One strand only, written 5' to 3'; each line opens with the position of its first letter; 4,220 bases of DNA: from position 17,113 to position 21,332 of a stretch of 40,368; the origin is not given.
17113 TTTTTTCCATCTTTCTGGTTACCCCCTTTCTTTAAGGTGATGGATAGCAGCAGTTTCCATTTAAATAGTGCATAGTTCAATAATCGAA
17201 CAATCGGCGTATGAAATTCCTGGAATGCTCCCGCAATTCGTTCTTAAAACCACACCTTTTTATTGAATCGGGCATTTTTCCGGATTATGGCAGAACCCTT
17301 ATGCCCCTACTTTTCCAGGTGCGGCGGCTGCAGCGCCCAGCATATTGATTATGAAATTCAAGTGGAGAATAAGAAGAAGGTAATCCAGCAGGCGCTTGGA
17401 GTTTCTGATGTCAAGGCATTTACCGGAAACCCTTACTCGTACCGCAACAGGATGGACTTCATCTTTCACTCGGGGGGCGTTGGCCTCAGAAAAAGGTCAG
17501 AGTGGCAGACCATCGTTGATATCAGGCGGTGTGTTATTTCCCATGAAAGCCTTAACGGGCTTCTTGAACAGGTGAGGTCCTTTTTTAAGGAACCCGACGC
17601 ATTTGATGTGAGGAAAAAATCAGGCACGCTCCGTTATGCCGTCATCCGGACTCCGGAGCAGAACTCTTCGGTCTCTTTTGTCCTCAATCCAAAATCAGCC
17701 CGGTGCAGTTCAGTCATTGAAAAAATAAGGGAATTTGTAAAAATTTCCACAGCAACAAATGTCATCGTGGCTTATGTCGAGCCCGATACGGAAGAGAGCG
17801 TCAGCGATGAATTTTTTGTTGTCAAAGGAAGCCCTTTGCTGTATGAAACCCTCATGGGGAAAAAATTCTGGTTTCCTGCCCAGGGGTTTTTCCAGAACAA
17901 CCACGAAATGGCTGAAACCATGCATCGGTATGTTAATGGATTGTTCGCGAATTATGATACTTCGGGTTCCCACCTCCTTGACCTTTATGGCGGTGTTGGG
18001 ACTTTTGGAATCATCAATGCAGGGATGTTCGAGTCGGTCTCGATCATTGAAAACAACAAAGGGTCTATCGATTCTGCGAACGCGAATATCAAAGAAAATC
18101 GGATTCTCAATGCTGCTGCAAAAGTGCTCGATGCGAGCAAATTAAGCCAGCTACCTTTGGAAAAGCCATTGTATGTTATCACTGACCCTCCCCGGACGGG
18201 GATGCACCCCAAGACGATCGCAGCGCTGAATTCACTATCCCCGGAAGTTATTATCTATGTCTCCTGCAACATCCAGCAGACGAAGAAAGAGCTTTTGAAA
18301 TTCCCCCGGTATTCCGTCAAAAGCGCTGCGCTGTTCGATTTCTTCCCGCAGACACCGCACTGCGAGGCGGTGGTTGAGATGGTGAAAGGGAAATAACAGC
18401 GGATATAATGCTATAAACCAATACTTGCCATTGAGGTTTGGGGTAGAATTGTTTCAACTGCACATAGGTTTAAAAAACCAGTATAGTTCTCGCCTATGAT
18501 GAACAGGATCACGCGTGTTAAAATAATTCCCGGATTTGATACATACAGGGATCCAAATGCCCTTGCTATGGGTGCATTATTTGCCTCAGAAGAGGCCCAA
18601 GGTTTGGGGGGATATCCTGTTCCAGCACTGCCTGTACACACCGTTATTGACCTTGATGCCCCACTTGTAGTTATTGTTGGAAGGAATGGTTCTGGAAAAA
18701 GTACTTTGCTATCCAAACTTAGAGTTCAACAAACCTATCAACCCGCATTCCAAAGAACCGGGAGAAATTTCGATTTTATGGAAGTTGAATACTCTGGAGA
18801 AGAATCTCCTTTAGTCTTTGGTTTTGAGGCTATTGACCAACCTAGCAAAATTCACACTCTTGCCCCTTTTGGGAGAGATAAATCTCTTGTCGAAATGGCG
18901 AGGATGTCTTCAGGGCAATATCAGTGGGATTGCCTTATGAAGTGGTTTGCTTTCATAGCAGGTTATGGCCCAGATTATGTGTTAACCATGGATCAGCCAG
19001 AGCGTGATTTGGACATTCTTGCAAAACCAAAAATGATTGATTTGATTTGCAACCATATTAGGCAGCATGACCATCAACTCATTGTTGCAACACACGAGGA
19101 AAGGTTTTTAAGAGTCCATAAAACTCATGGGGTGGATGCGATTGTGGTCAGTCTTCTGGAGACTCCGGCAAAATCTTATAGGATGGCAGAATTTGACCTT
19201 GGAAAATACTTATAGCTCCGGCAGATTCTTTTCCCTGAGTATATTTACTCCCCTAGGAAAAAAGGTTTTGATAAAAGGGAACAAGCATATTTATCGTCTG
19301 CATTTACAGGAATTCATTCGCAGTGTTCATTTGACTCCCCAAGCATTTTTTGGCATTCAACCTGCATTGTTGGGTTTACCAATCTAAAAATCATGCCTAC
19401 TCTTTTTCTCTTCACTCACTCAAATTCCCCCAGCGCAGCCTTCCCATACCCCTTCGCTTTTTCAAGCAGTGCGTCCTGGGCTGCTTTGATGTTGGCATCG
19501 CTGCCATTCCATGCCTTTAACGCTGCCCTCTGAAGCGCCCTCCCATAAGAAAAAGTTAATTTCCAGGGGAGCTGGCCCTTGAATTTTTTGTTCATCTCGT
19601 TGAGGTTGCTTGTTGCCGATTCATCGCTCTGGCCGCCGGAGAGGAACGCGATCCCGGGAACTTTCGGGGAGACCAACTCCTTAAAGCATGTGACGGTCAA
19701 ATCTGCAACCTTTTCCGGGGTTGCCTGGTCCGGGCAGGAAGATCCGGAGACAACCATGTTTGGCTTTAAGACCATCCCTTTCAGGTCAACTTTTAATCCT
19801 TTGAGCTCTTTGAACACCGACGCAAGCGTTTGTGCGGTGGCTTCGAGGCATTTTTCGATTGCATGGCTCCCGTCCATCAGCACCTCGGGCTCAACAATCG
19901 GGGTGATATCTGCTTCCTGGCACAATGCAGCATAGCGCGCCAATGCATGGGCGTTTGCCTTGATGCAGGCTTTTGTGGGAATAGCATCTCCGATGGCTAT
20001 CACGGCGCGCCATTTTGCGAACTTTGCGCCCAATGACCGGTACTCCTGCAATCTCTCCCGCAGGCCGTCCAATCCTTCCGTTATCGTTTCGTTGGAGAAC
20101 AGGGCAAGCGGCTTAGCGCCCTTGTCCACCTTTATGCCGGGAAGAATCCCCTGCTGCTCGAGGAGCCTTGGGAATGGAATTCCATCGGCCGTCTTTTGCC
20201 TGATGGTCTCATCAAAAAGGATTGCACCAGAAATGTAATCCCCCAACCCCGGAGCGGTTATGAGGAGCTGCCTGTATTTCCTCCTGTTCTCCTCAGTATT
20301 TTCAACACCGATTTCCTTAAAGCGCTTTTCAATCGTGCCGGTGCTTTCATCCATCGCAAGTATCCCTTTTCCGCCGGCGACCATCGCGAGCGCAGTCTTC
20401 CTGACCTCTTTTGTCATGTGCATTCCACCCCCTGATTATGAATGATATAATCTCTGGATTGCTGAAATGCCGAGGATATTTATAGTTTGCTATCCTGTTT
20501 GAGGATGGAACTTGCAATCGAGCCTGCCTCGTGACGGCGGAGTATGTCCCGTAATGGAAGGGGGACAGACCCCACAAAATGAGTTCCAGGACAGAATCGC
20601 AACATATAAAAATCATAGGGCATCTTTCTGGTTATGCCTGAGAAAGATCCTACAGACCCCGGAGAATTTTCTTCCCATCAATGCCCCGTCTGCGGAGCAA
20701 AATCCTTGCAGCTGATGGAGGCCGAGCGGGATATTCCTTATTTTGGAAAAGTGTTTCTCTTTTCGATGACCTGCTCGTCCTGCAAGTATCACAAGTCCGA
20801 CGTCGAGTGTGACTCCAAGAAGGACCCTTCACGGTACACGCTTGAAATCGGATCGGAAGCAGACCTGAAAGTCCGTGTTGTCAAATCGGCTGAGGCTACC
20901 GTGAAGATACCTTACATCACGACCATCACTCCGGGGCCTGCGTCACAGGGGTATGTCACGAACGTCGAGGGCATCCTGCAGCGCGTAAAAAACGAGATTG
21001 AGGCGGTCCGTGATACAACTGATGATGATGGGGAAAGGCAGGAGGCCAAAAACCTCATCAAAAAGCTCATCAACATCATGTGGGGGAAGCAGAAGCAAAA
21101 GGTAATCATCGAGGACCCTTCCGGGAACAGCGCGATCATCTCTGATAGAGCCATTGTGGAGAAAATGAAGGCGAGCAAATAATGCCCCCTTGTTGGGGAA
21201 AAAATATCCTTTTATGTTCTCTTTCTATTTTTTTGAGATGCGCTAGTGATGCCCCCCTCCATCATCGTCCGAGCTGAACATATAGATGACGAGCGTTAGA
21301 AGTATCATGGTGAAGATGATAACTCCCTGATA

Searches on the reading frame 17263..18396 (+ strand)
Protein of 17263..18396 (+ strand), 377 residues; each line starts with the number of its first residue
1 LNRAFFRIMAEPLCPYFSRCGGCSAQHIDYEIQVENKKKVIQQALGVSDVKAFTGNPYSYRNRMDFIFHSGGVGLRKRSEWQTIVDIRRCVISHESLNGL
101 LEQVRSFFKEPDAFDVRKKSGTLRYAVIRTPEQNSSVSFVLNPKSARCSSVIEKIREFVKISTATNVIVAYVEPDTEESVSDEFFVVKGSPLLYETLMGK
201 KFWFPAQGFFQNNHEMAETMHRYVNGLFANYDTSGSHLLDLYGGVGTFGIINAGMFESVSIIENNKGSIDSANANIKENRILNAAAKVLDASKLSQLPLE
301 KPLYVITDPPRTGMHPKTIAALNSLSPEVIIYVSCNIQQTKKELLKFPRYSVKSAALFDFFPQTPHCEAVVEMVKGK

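Call 12: search_protein_families(library=pfam, proteins=[window:17263-18396:+], max_evalue=0.001)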
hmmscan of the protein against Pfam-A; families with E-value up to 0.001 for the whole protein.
window:17263-18396:+ (377 aa): 3 families
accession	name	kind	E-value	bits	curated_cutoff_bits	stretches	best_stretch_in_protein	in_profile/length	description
PF05958.17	tRNA_U5-meth_tr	-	8.7e-21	74.8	23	1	204-372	174-353/357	tRNA (Uracil-5-)-methyltransferase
PF03602.21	Cons_hypoth95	-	4.2e-05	23.7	24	1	233-343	40-160/182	Conserved hypothetical protein 95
PF05175.20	MTS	-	0.00032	20.8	23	1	235-311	32-108/170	Methyltransferase small domain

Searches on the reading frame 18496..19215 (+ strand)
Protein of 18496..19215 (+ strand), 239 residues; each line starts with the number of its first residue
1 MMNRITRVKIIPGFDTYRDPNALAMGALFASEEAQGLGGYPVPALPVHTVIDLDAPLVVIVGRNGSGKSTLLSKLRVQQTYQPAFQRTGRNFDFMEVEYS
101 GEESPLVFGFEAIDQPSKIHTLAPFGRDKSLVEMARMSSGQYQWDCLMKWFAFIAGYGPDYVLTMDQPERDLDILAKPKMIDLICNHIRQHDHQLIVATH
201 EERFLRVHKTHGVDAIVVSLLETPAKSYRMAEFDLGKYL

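Call 12: search_protein_families(library=pfam, proteins=[window:18496-19215:+], max_evalue=0.001)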
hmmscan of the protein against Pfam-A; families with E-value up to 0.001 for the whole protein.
window:18496-19215:+ (239 aa): 5 families
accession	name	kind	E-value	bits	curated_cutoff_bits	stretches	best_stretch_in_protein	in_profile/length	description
PF13304.12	AAA_21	-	3.1e-08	34.5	27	1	57-80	1-24/304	AAA domain, putative AbiEii toxin, Type IV TA system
PF02463.25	SMC_N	-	5.3e-07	29.7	40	0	49-73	18-42/220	RecF/RecN/SMC N terminal domain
PF13476.12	AAA_23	-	7e-07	30.5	27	1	48-77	12-41/201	AAA domain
PF13175.12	AAA_15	-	1.8e-06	28.3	32.1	1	49-76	17-44/374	AAA ATPase domain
PF00005.33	ABC_tran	-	0.00017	22.6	25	1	57-80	13-36/137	ABC transporter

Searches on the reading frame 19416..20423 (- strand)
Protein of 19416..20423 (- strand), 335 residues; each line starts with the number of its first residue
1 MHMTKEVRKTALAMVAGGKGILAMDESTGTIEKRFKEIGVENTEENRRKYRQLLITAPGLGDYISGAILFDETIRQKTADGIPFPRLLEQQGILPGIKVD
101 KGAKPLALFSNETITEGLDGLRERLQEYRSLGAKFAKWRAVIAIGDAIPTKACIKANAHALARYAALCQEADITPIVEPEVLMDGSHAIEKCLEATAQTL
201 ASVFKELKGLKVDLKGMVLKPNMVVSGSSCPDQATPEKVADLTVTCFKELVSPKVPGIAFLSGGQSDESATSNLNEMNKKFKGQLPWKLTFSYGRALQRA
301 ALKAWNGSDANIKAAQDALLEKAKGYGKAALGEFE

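Call 12: search_protein_families(library=pfam, proteins=[window:19416-20423:-], max_evalue=0.001)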
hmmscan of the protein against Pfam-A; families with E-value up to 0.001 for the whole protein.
window:19416-20423:- (335 aa): 1 family
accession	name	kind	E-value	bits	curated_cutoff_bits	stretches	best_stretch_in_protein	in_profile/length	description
PF00274.25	Glycolytic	-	8.7e-137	456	22.2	1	6-334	1-329/349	Fructose-bisphosphate aldolase class-I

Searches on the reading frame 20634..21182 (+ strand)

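Call 12: search_protein_families(library=pfam, proteins=[window:20634-21182:+], max_evalue=0.001)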
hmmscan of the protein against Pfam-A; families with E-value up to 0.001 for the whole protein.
window:20634-21182:+ (182 aa): 2 families
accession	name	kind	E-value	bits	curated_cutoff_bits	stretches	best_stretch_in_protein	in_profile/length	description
PF22794.1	jr-ZPR1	-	4.5e-19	69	27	1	77-171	2-99/125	ZPR1 jelly-roll domain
PF03367.19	Zn_ribbon_ZPR1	-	1.9e-07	30.8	23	1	15-58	7-49/56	ZPR1 zinc-finger domain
